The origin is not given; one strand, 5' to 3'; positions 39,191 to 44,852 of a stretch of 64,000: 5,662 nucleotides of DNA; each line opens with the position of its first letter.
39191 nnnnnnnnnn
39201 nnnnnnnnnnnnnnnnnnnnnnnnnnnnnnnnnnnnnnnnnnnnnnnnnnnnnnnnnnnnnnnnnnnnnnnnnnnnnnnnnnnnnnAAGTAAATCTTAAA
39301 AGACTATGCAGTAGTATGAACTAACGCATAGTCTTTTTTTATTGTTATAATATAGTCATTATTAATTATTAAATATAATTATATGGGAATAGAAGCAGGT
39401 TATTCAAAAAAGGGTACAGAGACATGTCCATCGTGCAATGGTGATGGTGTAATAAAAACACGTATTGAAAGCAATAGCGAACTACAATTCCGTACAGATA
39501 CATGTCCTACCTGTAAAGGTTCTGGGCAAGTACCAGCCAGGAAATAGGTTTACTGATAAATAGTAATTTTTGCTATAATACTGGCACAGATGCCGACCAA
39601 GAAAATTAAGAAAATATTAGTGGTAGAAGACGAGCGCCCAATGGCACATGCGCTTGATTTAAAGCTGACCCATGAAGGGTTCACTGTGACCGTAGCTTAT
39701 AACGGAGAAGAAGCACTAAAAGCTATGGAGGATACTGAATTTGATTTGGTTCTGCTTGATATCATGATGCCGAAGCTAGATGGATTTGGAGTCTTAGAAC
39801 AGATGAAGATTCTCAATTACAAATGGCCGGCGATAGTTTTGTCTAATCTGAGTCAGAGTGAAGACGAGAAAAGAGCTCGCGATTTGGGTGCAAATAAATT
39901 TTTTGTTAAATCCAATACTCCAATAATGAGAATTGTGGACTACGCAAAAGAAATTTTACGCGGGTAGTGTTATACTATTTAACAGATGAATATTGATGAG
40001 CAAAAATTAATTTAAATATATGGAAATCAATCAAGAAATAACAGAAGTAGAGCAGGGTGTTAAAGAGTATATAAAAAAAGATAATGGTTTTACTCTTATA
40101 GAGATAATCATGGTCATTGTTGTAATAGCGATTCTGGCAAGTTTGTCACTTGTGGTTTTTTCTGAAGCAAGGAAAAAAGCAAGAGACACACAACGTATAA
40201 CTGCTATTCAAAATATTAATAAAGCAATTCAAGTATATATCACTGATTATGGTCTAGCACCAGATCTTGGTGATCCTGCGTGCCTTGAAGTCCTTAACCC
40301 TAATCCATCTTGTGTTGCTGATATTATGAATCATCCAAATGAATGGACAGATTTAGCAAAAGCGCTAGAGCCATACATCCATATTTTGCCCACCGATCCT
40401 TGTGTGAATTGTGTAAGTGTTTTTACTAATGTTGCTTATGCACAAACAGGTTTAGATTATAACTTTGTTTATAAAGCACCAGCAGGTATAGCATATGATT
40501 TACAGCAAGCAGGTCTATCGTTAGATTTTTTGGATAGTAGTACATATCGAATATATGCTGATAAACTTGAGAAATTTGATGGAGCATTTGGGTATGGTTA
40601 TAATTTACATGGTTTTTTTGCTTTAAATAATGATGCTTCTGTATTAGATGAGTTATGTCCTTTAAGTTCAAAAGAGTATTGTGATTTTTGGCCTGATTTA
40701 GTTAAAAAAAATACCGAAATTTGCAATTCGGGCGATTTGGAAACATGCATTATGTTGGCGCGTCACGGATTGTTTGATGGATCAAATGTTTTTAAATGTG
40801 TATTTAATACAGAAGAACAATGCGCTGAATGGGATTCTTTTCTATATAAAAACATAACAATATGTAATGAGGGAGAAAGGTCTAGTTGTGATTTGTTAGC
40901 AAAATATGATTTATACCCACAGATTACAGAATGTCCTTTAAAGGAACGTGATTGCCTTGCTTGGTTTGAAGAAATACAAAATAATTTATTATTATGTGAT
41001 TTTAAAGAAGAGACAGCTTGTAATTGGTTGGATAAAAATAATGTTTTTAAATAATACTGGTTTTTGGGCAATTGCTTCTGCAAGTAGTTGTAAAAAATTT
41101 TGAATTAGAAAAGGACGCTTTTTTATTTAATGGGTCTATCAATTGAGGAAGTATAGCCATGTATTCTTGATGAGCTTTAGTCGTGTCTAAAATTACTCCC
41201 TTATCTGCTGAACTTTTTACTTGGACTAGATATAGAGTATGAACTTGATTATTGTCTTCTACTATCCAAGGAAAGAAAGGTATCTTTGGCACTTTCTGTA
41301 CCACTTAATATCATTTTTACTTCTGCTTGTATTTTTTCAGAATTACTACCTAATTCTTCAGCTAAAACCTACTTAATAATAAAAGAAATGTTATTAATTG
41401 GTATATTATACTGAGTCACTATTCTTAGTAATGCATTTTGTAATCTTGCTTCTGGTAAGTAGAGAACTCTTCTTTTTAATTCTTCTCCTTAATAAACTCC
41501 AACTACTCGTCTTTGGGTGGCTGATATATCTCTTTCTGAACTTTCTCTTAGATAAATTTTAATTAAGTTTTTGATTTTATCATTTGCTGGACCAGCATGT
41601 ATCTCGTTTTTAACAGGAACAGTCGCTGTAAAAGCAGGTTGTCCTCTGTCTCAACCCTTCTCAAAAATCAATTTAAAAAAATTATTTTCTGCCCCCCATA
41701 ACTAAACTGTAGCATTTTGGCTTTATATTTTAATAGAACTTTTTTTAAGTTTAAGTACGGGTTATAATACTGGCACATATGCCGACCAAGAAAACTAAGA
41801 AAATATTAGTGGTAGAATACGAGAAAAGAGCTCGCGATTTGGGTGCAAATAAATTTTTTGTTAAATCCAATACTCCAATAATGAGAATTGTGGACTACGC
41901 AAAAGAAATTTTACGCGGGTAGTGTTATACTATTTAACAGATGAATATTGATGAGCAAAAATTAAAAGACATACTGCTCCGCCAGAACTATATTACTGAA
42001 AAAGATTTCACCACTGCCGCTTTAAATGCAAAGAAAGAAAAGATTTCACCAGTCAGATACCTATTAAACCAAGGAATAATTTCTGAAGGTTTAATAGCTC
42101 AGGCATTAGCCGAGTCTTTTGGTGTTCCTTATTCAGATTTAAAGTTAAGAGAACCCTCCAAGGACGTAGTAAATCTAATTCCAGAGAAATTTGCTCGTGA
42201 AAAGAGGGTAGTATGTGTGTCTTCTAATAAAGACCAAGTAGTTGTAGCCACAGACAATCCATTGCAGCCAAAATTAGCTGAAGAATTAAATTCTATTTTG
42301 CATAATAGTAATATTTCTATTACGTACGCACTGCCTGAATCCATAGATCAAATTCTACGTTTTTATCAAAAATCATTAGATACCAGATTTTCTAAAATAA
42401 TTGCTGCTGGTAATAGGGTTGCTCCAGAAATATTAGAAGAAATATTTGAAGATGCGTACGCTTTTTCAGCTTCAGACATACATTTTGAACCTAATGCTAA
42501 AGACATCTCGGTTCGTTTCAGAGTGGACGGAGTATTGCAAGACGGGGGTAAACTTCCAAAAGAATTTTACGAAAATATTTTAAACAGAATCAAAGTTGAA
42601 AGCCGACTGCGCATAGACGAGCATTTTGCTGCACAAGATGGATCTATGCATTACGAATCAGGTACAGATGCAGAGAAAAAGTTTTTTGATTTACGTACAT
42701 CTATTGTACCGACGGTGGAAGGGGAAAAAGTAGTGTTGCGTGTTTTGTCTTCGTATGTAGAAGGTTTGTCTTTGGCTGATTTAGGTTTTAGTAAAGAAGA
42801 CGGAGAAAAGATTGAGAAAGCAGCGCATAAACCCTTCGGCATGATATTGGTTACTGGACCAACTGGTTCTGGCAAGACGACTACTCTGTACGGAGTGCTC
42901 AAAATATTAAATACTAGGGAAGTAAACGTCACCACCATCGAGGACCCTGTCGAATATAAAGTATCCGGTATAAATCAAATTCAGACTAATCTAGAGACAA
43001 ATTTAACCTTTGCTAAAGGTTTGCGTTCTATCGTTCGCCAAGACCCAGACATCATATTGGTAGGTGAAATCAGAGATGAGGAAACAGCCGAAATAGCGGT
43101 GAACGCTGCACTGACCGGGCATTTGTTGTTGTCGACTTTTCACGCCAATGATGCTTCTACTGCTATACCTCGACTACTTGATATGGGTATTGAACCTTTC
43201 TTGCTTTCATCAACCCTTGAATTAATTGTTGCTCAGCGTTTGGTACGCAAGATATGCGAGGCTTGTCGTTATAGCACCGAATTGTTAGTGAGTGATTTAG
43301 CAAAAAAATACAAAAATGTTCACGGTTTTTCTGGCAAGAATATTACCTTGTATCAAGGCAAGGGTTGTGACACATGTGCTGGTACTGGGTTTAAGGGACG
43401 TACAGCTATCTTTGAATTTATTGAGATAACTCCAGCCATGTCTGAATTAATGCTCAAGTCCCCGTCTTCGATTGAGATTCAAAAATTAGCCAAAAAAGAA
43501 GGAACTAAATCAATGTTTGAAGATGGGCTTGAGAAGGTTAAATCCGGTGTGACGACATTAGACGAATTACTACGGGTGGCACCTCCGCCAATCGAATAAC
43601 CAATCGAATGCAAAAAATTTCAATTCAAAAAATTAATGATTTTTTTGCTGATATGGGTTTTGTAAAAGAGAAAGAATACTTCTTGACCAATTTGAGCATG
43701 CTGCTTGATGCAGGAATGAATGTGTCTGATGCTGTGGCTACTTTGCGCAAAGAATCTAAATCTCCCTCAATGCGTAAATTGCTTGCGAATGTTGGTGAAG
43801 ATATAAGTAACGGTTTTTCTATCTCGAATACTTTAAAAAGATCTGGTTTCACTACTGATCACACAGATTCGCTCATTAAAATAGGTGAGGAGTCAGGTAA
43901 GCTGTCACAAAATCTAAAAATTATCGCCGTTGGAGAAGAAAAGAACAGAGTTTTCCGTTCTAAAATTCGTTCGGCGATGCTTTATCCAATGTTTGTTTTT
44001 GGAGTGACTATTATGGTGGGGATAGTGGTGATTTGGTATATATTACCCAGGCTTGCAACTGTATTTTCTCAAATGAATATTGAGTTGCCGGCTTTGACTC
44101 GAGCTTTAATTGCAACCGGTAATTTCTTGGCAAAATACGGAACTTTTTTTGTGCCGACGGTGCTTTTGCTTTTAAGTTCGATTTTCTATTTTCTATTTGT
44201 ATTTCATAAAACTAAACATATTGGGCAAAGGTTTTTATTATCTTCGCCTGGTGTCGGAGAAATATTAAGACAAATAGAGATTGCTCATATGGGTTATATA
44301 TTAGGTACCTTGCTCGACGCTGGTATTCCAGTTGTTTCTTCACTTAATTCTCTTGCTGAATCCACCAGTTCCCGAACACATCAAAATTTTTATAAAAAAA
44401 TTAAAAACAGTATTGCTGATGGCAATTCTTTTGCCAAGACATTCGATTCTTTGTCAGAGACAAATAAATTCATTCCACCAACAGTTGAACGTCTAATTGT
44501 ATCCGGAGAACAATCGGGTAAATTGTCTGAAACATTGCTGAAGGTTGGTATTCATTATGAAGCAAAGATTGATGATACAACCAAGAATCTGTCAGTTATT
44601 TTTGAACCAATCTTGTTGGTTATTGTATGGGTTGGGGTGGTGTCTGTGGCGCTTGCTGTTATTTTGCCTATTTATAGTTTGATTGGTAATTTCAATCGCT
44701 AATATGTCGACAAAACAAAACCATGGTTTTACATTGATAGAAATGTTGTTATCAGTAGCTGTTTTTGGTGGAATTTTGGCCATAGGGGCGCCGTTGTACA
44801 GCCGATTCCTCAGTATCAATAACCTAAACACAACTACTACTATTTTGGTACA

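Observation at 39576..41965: Insertion at the response-regulator/pilB junction flanked by ~200 bp direct repeats, with an in-frame-deleted regulator copy and a pilB stub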

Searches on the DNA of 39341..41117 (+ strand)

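Call 54: search_dna_similar(query=window:39341-41117:+, collection=phages, mode=distant, max_rows=10)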
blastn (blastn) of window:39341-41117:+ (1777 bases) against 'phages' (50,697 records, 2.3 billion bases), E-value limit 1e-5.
No match.

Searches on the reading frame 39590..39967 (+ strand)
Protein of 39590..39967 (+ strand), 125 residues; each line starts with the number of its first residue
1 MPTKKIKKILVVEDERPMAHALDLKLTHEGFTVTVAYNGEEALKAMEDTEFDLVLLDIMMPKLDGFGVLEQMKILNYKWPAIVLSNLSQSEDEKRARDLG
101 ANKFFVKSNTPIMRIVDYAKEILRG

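Call 8: search_protein_families(library=pfam, proteins=[window:39590-39967:+], max_evalue=0.01)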
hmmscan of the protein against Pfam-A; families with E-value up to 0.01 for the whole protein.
window:39590-39967:+ (125 aa): 3 families
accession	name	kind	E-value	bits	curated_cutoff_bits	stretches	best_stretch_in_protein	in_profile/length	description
PF00072.30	Response_reg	-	3.2e-23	82.5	30.2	1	9-109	1-101/111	Response regulator receiver domain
PF23198.2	PDE8A_N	-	0.0013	19.1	29.6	1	4-87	8-92/147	PDE8A-like, N-terminal domain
PF05198.21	IF3_N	-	0.0041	17.7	26.9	0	38-57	24-43/70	Translation initiation factor IF-3, N-terminal domain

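Call 9: find_encoding_contigs(protein=window:39590-39967:+, flank=10000, max_places=10)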
Protein window:39590-39967:+ (125 aa): no gene with exactly this product is on record in the collection.

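Call 24: list_cluster_members(proteins=[P0001, window:39590-39967:+, window:41941-43599:+, window:41779-41922:+])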
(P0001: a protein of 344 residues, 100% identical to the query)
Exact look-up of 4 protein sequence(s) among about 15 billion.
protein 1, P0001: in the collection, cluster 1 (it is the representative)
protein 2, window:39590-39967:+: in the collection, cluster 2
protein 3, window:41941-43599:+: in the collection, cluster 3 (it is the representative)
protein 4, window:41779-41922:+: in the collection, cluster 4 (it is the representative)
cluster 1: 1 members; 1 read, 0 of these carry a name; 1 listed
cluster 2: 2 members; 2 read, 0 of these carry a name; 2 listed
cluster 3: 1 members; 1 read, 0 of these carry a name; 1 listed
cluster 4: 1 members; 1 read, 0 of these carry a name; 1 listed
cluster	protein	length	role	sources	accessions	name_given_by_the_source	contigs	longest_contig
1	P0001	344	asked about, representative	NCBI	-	-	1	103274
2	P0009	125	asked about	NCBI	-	-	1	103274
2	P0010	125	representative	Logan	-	-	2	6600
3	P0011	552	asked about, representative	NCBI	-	-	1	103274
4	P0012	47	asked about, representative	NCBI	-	-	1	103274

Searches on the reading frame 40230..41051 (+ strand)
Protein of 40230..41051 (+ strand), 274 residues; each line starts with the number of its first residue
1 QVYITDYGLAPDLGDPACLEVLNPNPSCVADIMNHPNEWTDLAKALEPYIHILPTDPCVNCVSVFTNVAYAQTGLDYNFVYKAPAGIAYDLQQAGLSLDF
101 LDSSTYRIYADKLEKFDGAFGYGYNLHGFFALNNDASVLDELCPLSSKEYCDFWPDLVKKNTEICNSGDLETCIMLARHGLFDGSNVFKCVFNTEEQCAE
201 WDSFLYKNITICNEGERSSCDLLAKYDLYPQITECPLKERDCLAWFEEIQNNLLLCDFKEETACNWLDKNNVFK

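Call 57: search_protein_representatives(protein=window:40230-41051:+)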
Query: 274 residues. Proteins with E-value up to 0.001 (for the whole library): 23; up to 1e-10: 8; up to 1e-30: 2. The best 23 are listed.
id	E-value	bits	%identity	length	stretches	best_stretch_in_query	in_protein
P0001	1.8e-190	648.1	100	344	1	1-274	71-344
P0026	7.3e-38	147.1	37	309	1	2-242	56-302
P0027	2.3e-20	89.7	36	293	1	5-226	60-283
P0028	3.9e-16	75.8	36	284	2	1-171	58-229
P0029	1.5e-15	73.9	36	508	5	6-126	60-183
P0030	9.9e-14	67.9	42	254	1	2-127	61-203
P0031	2.9e-11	59.8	39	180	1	2-125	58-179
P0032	2.9e-11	59.8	46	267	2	2-74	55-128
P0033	5.8e-09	52.3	39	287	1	2-125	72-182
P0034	1.1e-08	51.3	40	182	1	2-123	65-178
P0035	2.7e-07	46.8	35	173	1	1-123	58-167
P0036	3.9e-07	46.3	44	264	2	77-180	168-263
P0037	1.5e-06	44.3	39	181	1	2-120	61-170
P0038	1.7e-06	44.1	37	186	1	2-123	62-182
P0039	1.7e-06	44.1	37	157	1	53-220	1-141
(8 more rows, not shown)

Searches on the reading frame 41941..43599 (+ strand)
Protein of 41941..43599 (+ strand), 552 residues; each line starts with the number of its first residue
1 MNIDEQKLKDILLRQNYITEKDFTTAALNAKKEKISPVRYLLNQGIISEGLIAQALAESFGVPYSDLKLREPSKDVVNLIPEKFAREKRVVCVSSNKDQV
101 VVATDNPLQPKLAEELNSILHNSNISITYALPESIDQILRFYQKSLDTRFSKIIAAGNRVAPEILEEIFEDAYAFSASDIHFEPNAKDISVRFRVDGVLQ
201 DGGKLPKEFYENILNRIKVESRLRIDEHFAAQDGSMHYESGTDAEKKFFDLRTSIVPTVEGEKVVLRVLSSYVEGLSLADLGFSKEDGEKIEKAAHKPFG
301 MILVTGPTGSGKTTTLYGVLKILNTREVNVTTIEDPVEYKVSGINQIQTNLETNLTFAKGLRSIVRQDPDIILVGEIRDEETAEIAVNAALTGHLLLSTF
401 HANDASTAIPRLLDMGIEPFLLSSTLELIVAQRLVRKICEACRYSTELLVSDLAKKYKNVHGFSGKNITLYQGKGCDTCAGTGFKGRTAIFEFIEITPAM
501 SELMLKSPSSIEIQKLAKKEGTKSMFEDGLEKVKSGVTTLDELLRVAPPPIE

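Call 8: search_protein_families(library=pfam, proteins=[window:41941-43599:+], max_evalue=0.01)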
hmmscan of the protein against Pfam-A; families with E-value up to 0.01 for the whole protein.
window:41941-43599:+ (552 aa): 10 families
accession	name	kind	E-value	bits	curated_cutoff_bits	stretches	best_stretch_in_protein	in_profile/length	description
PF00437.27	T2SSE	-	4.4e-120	401.2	24.9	1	162-545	9-370/370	Type II/IV secretion system protein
PF05157.20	MshEN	-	2.7e-12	47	23.1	1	60-145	1-86/90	MshEN domain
PF13401.12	AAA_22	-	2.3e-05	25.1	27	1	300-353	6-60/130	AAA domain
PF13191.12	AAA_16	-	0.0012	19.8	32.6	1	295-339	21-63/167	AAA ATPase domain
PF25199.1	nSTAND_NTPase5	-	0.0015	18.8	34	1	292-341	34-84/145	Novel STAND NTPase 5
PF13604.12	AAA_30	-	0.0023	18.1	27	1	289-330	8-49/191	AAA domain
PF13245.12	AAA_19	-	0.0035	17.9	25.1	0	300-327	12-39/134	AAA domain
PF03215.21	Rad17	-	0.0042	17.5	23.8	0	291-326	40-72/186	Rad17 P-loop domain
PF13555.12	AAA_29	-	0.0044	17.2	27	1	297-324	20-47/61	P-loop containing region of AAA domain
PF12775.13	AAA_7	-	0.0086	16.1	25.8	0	302-335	36-69/181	P-loop containing dynein motor region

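Call 11: find_encoding_contigs(protein=window:41941-43599:+, flank=10000, max_places=10)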
Protein window:41941-43599:+ (552 aa): no gene with exactly this product is on record in the collection.

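Call 12: find_related_loci(query=window:41941-43599:+, collection=genome_contigs, flank=10000)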
Query window:41941-43599:+ (552 aa) in genome_contigs; peptide patterns used: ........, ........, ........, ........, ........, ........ (x = any residue, [..] = any of these).
321 stretches matched a pattern; 99 encode a relative of the query (tblastn E <= 1e-3); the best 80 are kept; 80 distinct loci.
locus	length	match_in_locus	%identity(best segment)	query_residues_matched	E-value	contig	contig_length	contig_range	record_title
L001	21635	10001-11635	61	1-550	0e+0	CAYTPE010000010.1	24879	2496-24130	MAG TPA_asm: uncultured Gammaproteobacteria bacterium isolate SRP257259_co1_76 genome assembly, contig: NODE_2223_length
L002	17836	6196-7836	57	1-550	0e+0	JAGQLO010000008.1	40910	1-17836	MAG: Candidatus Doudnabacteria bacterium isolate HKST-UBA18 NODE_8_length_40910_cov_8.593050, whole genome shotgun seque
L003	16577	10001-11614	56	8-549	0e+0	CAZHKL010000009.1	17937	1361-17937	MAG TPA_asm: uncultured Gammaproteobacteria bacterium isolate SRP090828_co1_129 genome assembly, contig: NODE_501_length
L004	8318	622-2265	56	1-549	0e+0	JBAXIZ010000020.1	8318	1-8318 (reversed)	MAG: bacterium isolate ELA362 MAG362_20, whole genome shotgun sequence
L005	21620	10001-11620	56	7-550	0e+0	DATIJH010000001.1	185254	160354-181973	MAG TPA_asm: Candidatus Saccharimonadales bacterium isolate SMAG_U15686 k141_43174, whole genome shotgun sequence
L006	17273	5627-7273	55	1-549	0e+0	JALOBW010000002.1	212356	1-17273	MAG: bacterium isolate SO_2017_LW4 bin 114 scaffold_186_c1_LW137-91_2017, whole genome shotgun sequence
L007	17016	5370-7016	55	1-549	0e+0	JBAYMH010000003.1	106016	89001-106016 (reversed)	MAG: Candidatus Paceibacterota bacterium isolate SO_2016_LW1_35 scaffold00073_LW64-88_2016, whole genome shotgun sequenc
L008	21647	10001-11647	55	1-549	0e+0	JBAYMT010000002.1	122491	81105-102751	MAG: Candidatus Paceibacterota bacterium isolate SO_2016_LW1_46 scaffold00050_LW64-88_2016, whole genome shotgun sequenc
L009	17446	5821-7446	55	7-550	0e+0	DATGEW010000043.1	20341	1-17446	MAG TPA_asm: Candidatus Saccharimonadales bacterium isolate SMAG_U9712 k141_123086, whole genome shotgun sequence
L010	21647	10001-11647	53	1-549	0e+0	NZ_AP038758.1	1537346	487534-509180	Minisyncoccus archaeiphilus strain PMX.108 chromosome, complete genome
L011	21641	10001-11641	54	1-549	0e+0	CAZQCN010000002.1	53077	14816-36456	MAG TPA_asm: uncultured Candidatus Peribacteria bacterium isolate SRP286056_co1_780 genome assembly, contig: NODE_604_le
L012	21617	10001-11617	56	5-549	0e+0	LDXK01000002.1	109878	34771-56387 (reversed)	MAG: candidate division WWE3 bacterium CSP1-7 XU08_C0002, whole genome shotgun sequence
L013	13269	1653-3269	56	5-549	0e+0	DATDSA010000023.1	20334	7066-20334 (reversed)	MAG TPA_asm: Patescibacteria group bacterium isolate SMAG_U7991 k141_3012847, whole genome shotgun sequence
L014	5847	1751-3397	52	1-549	0e+0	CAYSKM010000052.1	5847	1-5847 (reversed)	MAG TPA_asm: uncultured Candidatus Saccharibacteria bacterium isolate SRP192927_co5_965 genome assembly, contig: NODE_28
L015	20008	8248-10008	49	1-552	0e+0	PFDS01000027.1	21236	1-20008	MAG: Candidatus Peregrinibacteria bacterium CG10_big_fil_rev_8_21_14_0_10_49_16 CG10_8_21_14_0.10_scaffold_2805_c, whole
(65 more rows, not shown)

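Call 15: find_related_loci(query=window:41941-43599:+, collection=metagenome_contigs, flank=10000)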
Query window:41941-43599:+ (552 aa) in metagenome_contigs; peptide patterns used: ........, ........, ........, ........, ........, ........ (x = any residue, [..] = any of these).
491 stretches matched a pattern; 117 encode a relative of the query (tblastn E <= 1e-3); the best 80 are kept; 80 distinct loci.
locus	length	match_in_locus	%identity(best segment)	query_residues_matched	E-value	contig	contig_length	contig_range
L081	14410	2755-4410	70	1-549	0e+0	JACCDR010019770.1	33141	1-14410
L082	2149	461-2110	57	9-550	0e+0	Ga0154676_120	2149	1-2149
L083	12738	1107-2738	56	3-550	0e+0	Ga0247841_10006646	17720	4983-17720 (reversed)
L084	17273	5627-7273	55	1-549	0e+0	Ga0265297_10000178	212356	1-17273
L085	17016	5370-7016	55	1-549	0e+0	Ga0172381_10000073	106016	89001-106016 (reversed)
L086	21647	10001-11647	55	1-549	0e+0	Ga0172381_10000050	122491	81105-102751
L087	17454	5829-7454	55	7-550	0e+0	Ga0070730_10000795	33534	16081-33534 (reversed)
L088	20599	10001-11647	53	1-549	0e+0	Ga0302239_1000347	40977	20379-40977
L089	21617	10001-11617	56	5-549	0e+0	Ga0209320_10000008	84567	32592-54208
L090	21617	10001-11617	56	5-549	0e+0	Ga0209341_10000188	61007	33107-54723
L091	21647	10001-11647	54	1-549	0e+0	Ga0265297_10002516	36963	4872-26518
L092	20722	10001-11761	49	1-552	0e+0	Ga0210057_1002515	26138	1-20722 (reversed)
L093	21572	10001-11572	53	8-546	0e+0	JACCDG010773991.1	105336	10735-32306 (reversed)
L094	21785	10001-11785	48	1-550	0e+0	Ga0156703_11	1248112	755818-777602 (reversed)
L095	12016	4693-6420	49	1-550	0e+0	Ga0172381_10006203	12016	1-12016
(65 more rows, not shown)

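Call 39: search_protein_families(library=pfam, proteins=[L081:949-1869:-, L081:1883-2281:-], max_evalue=1)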
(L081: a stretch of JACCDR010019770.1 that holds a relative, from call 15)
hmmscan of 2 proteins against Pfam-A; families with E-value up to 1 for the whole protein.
L081:949-1869:- (306 aa): 0 families

L081:1883-2281:- (132 aa): 2 families
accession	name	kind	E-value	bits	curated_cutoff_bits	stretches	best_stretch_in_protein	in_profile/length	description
PF01243.27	PNPOx_N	-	5.8e-10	40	28.1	1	5-114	5-117/120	Pyridoxamine 5'-phosphate oxidase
PF07124.16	Phytoreo_P8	-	0.1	11.9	22.3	1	20-58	207-246/427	Phytoreovirus outer capsid protein P8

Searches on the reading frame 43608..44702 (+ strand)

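Call 8: search_protein_families(library=pfam, proteins=[window:43608-44702:+], max_evalue=0.01)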
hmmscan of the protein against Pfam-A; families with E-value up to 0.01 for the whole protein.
window:43608-44702:+ (364 aa): 1 family
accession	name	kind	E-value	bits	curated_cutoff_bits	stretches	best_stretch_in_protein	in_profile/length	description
PF00482.28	T2SSF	-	5.9e-48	162.4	25.2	2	25-147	1-125/125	Type II secretion system (T2SS), protein F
